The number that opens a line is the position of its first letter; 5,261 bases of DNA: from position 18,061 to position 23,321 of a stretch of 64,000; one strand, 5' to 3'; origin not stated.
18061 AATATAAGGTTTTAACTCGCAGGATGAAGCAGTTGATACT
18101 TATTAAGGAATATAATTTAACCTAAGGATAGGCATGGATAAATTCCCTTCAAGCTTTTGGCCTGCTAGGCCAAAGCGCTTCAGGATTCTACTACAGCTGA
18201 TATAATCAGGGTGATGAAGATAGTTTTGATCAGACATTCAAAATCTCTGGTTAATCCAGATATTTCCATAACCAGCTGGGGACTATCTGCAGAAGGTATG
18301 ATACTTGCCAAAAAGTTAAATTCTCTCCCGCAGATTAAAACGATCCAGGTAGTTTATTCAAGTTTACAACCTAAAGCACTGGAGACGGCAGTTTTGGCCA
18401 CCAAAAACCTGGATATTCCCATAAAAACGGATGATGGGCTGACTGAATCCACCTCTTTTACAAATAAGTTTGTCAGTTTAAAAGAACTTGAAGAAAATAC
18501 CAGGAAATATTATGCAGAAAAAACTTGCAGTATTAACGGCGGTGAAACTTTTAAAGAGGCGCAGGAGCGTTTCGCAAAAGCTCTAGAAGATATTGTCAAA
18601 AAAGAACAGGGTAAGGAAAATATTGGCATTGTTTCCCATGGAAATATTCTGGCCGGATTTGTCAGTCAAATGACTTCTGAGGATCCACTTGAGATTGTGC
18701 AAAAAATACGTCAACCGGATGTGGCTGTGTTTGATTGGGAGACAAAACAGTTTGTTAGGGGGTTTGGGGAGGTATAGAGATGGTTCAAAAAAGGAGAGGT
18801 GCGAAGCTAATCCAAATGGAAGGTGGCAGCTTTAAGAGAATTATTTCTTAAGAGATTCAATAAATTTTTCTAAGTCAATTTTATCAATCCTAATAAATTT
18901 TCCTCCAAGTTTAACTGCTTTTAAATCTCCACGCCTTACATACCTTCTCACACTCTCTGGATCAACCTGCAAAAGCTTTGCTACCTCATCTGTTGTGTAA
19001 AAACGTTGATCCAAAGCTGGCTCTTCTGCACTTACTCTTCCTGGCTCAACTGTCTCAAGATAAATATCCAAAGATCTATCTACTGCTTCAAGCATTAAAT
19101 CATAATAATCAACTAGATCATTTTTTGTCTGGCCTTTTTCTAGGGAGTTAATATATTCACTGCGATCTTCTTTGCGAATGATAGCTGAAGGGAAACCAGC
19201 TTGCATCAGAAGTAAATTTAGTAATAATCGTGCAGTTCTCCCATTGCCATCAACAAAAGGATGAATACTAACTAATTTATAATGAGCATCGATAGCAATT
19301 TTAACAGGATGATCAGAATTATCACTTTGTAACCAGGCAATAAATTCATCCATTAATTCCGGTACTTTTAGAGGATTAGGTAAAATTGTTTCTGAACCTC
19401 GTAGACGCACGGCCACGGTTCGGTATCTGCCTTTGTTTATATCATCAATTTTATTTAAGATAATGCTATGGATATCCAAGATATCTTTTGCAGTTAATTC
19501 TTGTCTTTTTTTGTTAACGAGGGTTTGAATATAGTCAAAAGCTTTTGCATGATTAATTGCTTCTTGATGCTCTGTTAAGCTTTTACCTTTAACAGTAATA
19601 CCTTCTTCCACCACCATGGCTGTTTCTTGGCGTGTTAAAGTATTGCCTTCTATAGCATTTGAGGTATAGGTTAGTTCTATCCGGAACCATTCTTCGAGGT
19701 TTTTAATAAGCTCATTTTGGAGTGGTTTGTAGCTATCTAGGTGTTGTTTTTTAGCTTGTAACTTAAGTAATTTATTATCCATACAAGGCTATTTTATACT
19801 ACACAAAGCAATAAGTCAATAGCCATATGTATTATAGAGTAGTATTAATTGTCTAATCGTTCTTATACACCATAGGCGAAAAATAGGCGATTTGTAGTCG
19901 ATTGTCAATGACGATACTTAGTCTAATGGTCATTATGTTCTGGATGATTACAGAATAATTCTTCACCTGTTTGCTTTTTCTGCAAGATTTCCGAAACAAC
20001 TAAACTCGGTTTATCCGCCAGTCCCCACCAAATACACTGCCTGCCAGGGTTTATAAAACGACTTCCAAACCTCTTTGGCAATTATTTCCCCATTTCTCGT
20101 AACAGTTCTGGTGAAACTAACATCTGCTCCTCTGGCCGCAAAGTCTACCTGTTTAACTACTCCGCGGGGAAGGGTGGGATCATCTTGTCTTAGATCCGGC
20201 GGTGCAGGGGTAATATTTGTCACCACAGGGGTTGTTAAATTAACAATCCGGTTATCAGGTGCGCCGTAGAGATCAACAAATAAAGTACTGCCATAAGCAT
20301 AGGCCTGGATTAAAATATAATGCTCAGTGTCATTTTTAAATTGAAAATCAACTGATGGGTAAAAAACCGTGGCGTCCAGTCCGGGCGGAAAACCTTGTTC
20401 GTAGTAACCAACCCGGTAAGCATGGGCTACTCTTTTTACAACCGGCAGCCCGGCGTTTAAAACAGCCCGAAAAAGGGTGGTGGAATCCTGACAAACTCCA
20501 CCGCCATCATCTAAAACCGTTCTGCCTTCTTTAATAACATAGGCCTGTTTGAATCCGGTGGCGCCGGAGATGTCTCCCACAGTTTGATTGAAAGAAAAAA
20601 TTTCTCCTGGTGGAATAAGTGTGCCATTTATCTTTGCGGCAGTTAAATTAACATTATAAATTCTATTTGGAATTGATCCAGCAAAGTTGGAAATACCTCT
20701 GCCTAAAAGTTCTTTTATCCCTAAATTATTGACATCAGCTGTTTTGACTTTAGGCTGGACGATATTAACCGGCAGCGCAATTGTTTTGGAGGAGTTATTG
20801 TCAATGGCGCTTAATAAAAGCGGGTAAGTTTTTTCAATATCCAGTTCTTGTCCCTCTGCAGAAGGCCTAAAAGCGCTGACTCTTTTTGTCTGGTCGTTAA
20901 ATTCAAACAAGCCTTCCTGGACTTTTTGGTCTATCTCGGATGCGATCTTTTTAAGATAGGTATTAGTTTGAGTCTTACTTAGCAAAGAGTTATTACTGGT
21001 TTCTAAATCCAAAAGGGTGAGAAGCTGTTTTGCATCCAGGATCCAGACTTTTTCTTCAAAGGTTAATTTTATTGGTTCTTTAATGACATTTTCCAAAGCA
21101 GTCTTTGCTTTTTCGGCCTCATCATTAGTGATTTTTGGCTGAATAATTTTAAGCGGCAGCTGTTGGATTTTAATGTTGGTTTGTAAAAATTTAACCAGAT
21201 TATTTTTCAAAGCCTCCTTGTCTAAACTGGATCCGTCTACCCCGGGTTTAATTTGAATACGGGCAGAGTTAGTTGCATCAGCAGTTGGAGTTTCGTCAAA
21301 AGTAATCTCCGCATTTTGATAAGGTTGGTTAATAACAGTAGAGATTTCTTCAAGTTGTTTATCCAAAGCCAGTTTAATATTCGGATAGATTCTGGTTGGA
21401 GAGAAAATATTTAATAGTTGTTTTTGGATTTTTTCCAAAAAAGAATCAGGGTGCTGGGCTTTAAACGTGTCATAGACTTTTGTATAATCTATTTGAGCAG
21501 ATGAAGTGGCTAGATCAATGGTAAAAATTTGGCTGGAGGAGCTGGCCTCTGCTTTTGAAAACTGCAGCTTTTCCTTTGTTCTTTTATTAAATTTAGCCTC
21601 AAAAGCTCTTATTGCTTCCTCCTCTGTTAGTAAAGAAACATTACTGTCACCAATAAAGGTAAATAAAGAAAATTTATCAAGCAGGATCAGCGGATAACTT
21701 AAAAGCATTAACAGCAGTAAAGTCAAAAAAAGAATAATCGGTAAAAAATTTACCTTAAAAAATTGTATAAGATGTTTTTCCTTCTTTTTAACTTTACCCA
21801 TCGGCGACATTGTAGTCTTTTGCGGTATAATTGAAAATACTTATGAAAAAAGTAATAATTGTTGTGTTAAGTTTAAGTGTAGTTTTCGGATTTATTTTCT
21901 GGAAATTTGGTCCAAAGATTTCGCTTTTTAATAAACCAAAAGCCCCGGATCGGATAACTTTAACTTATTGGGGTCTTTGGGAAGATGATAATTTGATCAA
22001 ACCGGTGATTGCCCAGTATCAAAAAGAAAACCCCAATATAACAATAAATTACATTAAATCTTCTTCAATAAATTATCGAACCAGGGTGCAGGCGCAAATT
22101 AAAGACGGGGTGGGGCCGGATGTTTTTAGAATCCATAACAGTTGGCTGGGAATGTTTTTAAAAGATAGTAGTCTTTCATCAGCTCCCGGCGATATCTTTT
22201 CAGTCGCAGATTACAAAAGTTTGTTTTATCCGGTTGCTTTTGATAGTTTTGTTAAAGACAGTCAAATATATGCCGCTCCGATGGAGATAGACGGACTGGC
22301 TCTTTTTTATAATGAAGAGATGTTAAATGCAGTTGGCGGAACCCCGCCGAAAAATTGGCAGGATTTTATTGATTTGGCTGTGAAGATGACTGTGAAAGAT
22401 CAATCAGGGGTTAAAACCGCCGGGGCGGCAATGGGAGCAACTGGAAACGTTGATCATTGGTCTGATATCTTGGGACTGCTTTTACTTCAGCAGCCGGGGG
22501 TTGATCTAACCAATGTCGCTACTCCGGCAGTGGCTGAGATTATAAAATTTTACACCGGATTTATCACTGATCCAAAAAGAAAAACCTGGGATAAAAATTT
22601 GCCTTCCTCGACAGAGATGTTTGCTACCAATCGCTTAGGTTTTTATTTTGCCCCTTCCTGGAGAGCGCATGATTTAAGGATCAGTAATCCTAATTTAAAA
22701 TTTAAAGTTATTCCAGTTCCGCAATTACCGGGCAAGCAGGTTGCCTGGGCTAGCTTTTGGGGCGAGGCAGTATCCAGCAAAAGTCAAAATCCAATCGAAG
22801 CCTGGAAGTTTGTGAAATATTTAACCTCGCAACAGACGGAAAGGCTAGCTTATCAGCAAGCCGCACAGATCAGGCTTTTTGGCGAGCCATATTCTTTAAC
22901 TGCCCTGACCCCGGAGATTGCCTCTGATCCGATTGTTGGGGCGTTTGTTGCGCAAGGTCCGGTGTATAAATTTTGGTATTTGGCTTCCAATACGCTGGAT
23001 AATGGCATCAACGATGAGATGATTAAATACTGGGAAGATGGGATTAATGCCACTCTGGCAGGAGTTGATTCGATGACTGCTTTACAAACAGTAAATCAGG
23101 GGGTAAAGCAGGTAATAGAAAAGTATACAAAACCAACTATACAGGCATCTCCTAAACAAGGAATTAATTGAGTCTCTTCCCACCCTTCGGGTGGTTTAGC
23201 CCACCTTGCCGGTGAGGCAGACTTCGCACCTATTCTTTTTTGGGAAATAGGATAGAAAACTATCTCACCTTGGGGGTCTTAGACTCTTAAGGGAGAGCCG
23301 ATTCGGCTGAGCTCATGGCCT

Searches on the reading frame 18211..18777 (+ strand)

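Call 63: search_protein_families(library=pfam, proteins=[window:18211-18777:+], max_evalue=0.0001)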
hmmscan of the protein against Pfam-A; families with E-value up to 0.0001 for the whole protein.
window:18211-18777:+ (188 aa): 1 family
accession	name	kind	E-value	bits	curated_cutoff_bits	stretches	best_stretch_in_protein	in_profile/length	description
PF00300.27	His_Phos_1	-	2.1e-19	70.4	21.7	1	4-172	1-175/194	Histidine phosphatase superfamily (branch 1)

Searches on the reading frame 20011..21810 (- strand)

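Call 63: search_protein_families(library=pfam, proteins=[window:20011-21810:-], max_evalue=0.0001)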
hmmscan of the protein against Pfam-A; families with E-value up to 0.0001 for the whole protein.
window:20011-21810:- (599 aa): 2 families
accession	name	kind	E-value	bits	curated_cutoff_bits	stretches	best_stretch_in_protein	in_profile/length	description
PF04294.18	VanW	-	7.1e-44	148.9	27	1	382-515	1-130/130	VanW like protein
PF12229.13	PG_binding_4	-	4.9e-10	40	22.1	0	276-344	51-116/117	Putative peptidoglycan binding domain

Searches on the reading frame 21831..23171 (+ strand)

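Call 63: search_protein_families(library=pfam, proteins=[window:21831-23171:+], max_evalue=0.0001)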
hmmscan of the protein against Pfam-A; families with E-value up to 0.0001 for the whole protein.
window:21831-23171:+ (446 aa): 2 families
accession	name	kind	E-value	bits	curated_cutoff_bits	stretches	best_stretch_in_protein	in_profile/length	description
PF01547.30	SBP_bac_1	-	1.1e-28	101.5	26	1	55-335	10-304/307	Bacterial extracellular solute-binding protein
PF13416.11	SBP_bac_8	-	3.3e-28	99.7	27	1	60-342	3-254/279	Bacterial extracellular solute-binding protein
